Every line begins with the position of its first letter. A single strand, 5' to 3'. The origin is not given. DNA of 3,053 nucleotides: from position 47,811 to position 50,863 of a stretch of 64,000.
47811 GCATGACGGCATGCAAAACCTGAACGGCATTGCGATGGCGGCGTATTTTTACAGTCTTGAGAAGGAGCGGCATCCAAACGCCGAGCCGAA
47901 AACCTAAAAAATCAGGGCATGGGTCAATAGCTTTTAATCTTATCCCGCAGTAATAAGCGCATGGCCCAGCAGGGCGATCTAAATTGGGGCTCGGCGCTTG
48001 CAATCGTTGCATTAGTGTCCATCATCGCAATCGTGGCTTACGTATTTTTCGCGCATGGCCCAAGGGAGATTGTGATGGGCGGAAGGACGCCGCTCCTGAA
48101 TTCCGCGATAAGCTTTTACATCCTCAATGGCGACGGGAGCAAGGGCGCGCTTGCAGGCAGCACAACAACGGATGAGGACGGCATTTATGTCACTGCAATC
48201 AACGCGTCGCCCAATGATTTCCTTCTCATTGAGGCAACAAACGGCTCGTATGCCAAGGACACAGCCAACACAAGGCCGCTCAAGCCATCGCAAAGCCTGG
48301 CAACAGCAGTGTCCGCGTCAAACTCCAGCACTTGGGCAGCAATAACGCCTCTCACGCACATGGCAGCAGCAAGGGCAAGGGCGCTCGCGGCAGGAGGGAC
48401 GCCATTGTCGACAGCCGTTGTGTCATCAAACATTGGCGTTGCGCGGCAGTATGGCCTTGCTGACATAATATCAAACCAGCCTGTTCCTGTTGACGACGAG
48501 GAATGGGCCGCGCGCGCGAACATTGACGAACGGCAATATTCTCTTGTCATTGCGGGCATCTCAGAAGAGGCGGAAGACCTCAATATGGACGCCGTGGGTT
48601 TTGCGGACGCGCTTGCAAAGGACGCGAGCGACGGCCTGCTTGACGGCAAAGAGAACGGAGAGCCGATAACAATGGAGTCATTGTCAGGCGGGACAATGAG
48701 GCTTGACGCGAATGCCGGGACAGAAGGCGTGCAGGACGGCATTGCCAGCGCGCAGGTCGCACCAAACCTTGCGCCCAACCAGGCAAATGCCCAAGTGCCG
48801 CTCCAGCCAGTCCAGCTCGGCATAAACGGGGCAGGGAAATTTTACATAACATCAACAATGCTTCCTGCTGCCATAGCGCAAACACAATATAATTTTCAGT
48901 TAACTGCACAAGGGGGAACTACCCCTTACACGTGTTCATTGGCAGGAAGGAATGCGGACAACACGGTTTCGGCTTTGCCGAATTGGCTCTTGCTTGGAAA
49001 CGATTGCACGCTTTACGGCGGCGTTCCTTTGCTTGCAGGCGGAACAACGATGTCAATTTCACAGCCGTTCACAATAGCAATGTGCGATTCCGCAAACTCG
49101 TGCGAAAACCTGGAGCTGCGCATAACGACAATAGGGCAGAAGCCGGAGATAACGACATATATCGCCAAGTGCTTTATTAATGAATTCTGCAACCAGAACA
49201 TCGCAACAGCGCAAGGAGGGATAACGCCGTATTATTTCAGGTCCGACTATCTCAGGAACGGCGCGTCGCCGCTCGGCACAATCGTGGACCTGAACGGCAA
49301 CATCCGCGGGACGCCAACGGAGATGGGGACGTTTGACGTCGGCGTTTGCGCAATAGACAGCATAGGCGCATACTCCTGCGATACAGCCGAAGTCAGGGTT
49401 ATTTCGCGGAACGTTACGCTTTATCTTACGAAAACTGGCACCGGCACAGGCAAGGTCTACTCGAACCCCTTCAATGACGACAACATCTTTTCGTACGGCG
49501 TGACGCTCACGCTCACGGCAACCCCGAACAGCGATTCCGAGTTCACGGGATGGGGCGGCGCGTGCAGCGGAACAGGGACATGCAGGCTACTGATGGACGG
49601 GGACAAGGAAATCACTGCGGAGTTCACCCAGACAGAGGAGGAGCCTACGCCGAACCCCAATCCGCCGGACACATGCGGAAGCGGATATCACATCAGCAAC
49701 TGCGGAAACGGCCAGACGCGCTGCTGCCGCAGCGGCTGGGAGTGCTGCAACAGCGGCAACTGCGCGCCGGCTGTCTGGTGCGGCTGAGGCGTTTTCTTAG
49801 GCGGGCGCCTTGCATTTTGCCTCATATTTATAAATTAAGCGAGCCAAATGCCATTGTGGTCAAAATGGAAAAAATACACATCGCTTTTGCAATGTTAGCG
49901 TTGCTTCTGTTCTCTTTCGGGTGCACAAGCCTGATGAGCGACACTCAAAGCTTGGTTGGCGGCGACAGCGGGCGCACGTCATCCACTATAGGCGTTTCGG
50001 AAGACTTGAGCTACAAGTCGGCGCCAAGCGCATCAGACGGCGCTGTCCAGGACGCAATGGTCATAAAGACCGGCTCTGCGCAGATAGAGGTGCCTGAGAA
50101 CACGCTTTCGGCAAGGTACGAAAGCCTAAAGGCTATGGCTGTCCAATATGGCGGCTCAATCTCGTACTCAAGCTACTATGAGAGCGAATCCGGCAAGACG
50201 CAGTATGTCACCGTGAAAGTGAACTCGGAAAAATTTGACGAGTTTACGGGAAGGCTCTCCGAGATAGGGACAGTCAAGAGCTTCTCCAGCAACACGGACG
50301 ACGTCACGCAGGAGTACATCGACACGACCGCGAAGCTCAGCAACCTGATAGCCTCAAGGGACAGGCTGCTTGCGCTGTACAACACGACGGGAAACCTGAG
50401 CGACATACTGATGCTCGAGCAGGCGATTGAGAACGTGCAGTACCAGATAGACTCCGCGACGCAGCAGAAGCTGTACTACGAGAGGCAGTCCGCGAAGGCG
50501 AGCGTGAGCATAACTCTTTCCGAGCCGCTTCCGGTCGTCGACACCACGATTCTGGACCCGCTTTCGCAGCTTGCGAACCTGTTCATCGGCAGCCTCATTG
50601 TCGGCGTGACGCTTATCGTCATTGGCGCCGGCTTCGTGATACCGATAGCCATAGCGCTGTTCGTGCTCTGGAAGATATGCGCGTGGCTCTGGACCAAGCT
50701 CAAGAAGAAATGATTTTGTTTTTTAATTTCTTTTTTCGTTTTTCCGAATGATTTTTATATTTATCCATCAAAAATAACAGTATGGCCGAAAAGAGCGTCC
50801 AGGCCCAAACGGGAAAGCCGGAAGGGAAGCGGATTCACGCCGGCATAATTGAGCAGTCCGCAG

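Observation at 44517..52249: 7.7-kb same-strand block of uncharacterised genes: divergent helical-repeat paralogs, an Ig-like adhesin and a DUF4349-like lipoprotein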

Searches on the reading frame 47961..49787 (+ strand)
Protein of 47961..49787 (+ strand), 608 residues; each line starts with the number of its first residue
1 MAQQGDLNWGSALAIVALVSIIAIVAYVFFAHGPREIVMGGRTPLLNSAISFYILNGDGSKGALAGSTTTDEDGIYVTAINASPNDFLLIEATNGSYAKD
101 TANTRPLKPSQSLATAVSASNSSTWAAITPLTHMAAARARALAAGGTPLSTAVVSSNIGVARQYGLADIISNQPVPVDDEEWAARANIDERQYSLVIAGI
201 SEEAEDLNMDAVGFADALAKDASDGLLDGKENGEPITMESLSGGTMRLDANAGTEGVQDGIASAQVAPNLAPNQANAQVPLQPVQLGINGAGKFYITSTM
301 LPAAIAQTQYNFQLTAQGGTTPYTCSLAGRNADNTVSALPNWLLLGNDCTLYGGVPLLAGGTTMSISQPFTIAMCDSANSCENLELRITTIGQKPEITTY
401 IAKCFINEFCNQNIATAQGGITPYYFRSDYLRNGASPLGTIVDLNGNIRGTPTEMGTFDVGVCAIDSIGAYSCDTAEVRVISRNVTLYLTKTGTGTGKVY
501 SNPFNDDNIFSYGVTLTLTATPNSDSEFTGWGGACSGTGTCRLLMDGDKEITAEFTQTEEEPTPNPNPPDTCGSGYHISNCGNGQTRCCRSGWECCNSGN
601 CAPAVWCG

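Call 3: search_protein_families(library=pfam, proteins=[window:47961-49787:+], max_evalue=1)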
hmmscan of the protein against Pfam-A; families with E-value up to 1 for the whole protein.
window:47961-49787:+ (608 aa): 2 families
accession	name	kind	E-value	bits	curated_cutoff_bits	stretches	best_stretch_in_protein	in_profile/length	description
PF18998.6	Flg_new_2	-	7.9e-09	35.8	23.6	1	489-558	3-72/73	Divergent InlB B-repeat domain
PF05345.18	He_PIG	-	0.0016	19.3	24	1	298-356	6-65/96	Putative Ig domain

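Call 4: search_protein_families(library=ncbifam, proteins=[window:47961-49787:+], max_evalue=1)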
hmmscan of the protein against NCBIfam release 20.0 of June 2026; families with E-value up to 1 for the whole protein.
window:47961-49787:+ (608 aa): 1 family
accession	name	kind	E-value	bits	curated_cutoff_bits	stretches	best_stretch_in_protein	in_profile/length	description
NF007862.0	PRK10574.1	equivalog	0.29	11.2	138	0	460-538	53-127/145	prepilin peptidase-dependent pilin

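Call 26: search_protein_families(library=phrogs, proteins=[window:47961-49787:+], max_evalue=0.1)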
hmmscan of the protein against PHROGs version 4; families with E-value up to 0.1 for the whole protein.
window:47961-49787:+ (608 aa): 0 families

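Call 27: search_protein_families(library=padloc, proteins=[window:47961-49787:+], max_evalue=0.1)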
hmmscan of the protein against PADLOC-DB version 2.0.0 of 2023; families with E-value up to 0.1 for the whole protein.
window:47961-49787:+ (608 aa): 0 families

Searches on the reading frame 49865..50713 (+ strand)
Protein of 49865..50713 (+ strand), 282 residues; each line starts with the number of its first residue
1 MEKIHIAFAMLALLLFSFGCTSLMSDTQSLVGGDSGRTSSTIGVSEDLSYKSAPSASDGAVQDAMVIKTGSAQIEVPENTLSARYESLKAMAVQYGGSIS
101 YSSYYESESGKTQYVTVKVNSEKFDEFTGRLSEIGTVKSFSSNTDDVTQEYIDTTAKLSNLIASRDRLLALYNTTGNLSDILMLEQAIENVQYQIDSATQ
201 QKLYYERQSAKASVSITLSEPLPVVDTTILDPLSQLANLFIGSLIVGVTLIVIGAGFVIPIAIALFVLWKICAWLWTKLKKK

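Call 3: search_protein_families(library=pfam, proteins=[window:49865-50713:+], max_evalue=1)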
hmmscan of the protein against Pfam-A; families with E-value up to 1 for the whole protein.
window:49865-50713:+ (282 aa): 2 families
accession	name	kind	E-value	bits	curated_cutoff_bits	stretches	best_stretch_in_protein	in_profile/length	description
PF14257.11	DUF4349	-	2.6e-42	145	27.7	1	65-268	2-211/213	Domain of unknown function (DUF4349)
PF24568.1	CC_PcsB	-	0.15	12.4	27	1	107-137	24-54/75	Peptidoglycan hydrolase PcsB, coiled-coil domain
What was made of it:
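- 49865..50713 (+): g5, 282 aa. DUF4349 envelope protein with an N-terminal hydrophobic signal ending in Cys20 ('LLFSFGC') and C-terminal TM segments. Always directly downstream of g4. Pfam DUF4349 145 bits, E 2.6e-42 (call 3).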

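Call 4: search_protein_families(library=ncbifam, proteins=[window:49865-50713:+], max_evalue=1)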
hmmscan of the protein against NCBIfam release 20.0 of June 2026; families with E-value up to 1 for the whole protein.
window:49865-50713:+ (282 aa): 2 families
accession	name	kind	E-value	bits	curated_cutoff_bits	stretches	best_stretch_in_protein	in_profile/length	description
NF033928.1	alph_xenorhab_A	subfamily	0.026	13.8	125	1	135-217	136-219/339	alpha-xenorhabdolysin family binary toxin subunit A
NF002631.0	PRK02302.1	equivalog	0.087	13.2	103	1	108-153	32-78/90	hypothetical protein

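Call 26: search_protein_families(library=phrogs, proteins=[window:49865-50713:+], max_evalue=0.1)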
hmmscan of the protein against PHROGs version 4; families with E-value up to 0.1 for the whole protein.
window:49865-50713:+ (282 aa): 0 families

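Call 27: search_protein_families(library=padloc, proteins=[window:49865-50713:+], max_evalue=0.1)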
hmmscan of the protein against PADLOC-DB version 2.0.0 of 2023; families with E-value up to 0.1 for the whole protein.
window:49865-50713:+ (282 aa): 0 families

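Call 34: find_related_loci(query=A3, collection=metagenome_contigs, flank=10000)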
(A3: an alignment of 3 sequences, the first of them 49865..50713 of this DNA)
Query A3 (282 aa) in metagenome_contigs; peptide patterns used: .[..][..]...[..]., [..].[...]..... (x = any residue, [..] = any of these).
276 stretches matched a pattern; 2 encode a relative of the query (tblastn E <= 1e-3); 2 distinct loci.
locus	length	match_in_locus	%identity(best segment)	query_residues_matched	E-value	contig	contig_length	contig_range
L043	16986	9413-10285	66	1-282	2e-121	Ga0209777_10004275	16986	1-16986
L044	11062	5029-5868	62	1-279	1e-107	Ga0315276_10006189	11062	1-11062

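Call 62: search_protein_families(library=pfam, proteins=[L043:7355-9334:+, L044:2961-4961:+, L043:6284-7243:+], max_evalue=0.01)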
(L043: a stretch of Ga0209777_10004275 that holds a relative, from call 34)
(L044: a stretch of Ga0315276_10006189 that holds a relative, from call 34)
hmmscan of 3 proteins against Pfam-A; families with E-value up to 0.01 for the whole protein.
L043:7355-9334:+ (659 aa): 2 families
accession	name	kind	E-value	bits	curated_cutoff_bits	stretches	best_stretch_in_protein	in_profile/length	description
PF18998.6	Flg_new_2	-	1.2e-11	44.8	23.6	1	482-549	6-71/73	Divergent InlB B-repeat domain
PF05345.18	He_PIG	-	0.0014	19.4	24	0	289-355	8-74/96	Putative Ig domain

L044:2961-4961:+ (666 aa): 2 families
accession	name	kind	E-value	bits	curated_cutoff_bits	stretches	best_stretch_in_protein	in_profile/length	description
PF18998.6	Flg_new_2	-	1.6e-10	41.2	23.6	1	489-558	5-72/73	Divergent InlB B-repeat domain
PF05345.18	He_PIG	-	5.4e-09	36.8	24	1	303-360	5-74/96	Putative Ig domain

L043:6284-7243:+ (319 aa): 1 family
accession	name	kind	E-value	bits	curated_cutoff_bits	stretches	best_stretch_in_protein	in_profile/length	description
PF03640.20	Lipoprotein_15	-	1e-43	147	24.4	4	112-153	2-46/47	Secreted repeat of unknown function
